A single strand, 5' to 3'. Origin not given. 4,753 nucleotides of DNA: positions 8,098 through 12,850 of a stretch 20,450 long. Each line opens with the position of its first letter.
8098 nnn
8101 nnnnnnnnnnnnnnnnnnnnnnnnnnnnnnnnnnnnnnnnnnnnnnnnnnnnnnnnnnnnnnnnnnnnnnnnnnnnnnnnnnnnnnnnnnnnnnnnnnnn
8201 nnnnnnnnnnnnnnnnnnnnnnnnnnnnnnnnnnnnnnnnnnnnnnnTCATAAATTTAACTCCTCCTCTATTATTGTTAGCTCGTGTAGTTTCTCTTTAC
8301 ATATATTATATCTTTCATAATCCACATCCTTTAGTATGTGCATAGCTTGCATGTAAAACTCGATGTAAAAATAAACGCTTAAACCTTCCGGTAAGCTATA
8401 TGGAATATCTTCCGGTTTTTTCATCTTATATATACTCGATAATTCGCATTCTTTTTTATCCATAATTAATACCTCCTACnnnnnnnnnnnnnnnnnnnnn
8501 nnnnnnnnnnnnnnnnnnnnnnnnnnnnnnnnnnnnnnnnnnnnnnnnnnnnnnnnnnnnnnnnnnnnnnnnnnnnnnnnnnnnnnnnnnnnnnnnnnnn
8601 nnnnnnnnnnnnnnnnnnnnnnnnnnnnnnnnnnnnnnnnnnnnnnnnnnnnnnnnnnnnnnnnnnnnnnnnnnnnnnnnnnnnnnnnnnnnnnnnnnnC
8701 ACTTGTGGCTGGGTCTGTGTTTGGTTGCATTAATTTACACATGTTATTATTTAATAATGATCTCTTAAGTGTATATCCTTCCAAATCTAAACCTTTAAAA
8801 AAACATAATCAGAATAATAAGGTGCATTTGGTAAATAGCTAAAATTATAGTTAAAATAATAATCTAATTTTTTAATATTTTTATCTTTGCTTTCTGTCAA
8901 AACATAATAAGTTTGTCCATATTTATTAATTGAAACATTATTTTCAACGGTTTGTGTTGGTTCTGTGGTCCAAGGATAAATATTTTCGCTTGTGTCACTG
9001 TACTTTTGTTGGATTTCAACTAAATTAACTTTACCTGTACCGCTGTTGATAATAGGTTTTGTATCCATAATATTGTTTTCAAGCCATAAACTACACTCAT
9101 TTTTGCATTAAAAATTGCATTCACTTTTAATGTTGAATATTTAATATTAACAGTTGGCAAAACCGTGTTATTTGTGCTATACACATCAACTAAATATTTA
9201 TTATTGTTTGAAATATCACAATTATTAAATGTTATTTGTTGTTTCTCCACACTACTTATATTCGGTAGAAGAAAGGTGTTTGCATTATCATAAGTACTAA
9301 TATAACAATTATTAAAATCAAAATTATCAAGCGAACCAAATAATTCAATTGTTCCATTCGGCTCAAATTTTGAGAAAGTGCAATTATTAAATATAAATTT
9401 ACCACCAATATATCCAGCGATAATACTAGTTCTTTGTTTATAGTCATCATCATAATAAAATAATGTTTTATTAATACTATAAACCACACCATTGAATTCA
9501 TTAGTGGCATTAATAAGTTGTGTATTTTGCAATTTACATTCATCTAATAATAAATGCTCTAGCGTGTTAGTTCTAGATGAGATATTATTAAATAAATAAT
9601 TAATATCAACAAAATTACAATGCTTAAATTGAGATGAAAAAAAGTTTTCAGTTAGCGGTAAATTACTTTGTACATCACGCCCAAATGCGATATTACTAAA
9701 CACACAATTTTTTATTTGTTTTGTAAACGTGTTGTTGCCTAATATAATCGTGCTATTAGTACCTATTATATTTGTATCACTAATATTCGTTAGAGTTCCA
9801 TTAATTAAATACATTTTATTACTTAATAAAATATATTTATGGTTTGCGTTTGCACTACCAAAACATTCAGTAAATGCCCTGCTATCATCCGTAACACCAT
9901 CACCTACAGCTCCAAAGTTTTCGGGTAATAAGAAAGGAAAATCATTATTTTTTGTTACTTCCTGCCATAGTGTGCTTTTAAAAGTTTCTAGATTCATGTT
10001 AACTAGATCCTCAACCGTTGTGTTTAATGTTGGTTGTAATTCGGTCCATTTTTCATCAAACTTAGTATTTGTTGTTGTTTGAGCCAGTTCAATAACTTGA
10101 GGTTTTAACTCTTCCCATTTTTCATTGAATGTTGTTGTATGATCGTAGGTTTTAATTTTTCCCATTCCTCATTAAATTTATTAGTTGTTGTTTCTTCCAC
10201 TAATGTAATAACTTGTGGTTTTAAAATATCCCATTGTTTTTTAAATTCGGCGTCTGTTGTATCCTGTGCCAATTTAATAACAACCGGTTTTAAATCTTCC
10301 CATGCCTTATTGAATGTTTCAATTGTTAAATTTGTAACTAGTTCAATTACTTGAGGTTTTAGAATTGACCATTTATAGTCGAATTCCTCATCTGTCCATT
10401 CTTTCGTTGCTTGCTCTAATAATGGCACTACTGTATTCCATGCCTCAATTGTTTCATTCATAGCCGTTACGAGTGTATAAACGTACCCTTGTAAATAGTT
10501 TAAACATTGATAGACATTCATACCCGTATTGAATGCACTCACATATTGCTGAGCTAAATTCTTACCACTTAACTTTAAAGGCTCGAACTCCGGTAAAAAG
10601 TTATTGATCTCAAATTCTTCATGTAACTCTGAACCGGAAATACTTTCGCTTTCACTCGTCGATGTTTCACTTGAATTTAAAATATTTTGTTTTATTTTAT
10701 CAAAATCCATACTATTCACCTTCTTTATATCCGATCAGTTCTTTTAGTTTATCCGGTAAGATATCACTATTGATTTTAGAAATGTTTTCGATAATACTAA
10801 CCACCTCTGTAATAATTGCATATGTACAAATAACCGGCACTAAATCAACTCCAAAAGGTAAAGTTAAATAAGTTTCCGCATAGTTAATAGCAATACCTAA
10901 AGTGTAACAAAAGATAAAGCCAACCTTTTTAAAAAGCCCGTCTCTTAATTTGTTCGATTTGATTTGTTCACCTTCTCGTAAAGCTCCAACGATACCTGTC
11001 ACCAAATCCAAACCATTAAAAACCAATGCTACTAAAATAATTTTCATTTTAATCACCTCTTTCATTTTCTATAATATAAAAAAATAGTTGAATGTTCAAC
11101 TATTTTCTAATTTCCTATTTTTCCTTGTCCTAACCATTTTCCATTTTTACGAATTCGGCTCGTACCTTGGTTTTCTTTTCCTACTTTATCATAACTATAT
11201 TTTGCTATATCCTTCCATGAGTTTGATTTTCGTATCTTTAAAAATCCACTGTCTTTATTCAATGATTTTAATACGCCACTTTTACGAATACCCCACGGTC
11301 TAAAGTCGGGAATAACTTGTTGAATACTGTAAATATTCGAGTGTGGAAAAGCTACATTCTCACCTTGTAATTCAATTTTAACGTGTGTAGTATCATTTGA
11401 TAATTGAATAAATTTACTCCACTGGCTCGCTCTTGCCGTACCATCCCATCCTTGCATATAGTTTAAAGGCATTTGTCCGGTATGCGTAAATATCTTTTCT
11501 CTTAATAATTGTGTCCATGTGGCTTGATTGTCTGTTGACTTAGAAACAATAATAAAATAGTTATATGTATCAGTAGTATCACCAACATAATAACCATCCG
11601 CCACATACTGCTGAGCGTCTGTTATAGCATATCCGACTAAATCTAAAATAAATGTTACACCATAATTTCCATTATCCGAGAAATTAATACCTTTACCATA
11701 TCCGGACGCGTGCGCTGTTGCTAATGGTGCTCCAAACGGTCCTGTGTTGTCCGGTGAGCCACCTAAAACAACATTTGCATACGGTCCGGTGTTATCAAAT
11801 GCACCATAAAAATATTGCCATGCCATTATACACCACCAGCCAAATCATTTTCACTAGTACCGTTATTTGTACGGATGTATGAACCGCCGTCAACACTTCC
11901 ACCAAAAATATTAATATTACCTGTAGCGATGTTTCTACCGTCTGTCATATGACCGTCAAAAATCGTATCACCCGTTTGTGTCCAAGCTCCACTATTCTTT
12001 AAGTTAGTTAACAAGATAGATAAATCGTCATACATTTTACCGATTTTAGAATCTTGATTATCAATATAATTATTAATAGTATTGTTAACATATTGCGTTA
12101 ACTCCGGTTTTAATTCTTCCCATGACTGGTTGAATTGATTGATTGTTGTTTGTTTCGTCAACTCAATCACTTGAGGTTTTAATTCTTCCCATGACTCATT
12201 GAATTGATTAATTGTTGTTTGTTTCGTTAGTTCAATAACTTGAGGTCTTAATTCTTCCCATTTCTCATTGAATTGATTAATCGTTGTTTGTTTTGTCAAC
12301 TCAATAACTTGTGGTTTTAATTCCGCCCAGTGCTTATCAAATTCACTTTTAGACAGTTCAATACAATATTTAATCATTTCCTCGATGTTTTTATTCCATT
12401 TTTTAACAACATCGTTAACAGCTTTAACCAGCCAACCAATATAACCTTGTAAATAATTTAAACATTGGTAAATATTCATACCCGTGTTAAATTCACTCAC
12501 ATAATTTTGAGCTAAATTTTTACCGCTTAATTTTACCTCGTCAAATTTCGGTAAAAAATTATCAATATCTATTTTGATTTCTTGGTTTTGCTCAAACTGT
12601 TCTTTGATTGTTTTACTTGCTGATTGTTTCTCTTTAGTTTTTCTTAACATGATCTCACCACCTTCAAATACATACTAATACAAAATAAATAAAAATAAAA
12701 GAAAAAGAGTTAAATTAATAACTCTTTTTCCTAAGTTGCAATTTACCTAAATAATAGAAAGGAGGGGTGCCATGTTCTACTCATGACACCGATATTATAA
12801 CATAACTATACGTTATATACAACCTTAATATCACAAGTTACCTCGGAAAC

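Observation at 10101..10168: Tailspike gene split by a 22-nt shortfall in one unit of its 69-nt repeat array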

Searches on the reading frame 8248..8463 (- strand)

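Call 35: search_protein_families(library=phrogs, proteins=[window:8248-8463:-], max_evalue=0.001)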
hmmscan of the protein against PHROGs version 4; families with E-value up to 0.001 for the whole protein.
window:8248-8463:- (71 aa): 1 family
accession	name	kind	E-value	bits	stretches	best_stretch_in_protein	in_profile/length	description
phrog_37813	-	unknown function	0.00016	22.8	1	30-64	57-91/176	-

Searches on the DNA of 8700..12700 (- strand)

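Call 5: search_dna_similar(query=window:8700-12700:-, collection=phages, mode=distant, max_rows=30)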
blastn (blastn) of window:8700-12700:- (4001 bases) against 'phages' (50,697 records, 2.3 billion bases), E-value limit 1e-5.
Records with a match: 14; places in all: 14; records where one place covers at least 80% of the query: 0.
Best place of each record, by identity: 80-90% 1; 60-80% 13.
By first word of the organism name: Enterococcus 13; Bacteriophage 1.
By host as written in the record: Enterococcus faecalis 62 2; Enterococcus faecalis EfsC23 1; Enterococcus faecalis EfsC1 1; Enterococcus faecalis 94-1 1; Enterococcus faecalis EfsPF24-2 1; Enterococcus faecalis EfsC129 1; Enterococcus faecalis EfsPF27 1; Enterococcus faecalis EfsC29 1; and 5 more.
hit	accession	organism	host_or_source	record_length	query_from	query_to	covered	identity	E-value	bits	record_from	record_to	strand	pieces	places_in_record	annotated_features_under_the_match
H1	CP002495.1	Enterococcus phage EF62phi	Enterococcus faecalis 62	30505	1394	1593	5%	70.4%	6e-11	77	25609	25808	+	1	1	hypothetical protein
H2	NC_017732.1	Enterococcus phage EF62phi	Enterococcus faecalis 62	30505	1394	1593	5%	70.4%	6e-11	77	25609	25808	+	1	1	hypothetical protein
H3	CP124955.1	Enterococcus phage 1_EF62phi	Enterococcus faecalis EfsC23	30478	1394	1593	5%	70.4%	6e-11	77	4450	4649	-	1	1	record has no annotation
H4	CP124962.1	Enterococcus phage 1_EfsC1_EF62phi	Enterococcus faecalis EfsC1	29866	1394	1593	5%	70.4%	6e-11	77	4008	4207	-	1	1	record has no annotation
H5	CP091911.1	Enterococcus phage DPAraya-2022a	Enterococcus faecalis 94-1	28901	1394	1593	5%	68.9%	1e-6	64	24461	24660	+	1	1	record has no annotation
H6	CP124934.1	Enterococcus phage 1_EF62phi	Enterococcus faecalis EfsPF24-2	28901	1394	1593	5%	68.9%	1e-6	64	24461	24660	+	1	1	record has no annotation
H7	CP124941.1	Enterococcus phage 1_EF62phi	Enterococcus faecalis EfsC129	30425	1394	1593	5%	68.9%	1e-6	64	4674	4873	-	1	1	record has no annotation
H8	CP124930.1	Enterococcus phage 1_EfsC1_EF62phi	Enterococcus faecalis EfsPF27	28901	1394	1593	5%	68.9%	1e-6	64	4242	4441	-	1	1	record has no annotation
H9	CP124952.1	Enterococcus phage 1_EF62phi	Enterococcus faecalis EfsC29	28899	1394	1593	5%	68.9%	1e-6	64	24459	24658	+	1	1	record has no annotation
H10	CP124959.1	Enterococcus phage_EF62phi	Enterococcus faecalis EfsC13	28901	1394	1593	5%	68.9%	1e-6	64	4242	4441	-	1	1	record has no annotation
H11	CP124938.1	Enterococcus phage 1_EF62phi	Enterococcus faecalis EfsPF23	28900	1394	1593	5%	68.9%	1e-6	64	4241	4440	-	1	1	record has no annotation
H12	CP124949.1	Enterococcus phage 1_EF62phi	Enterococcus faecalis EfsC43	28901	1394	1593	5%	68.9%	1e-6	64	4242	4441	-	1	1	record has no annotation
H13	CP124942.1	Enterococcus phage 1_EF62phi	Enterococcus faecalis EfsC74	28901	1394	1593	5%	68.9%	1e-6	64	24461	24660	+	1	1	record has no annotation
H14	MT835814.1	Bacteriophage sp.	human fecal samples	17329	1750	1797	1%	89.6%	4e-7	65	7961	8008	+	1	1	record has no annotation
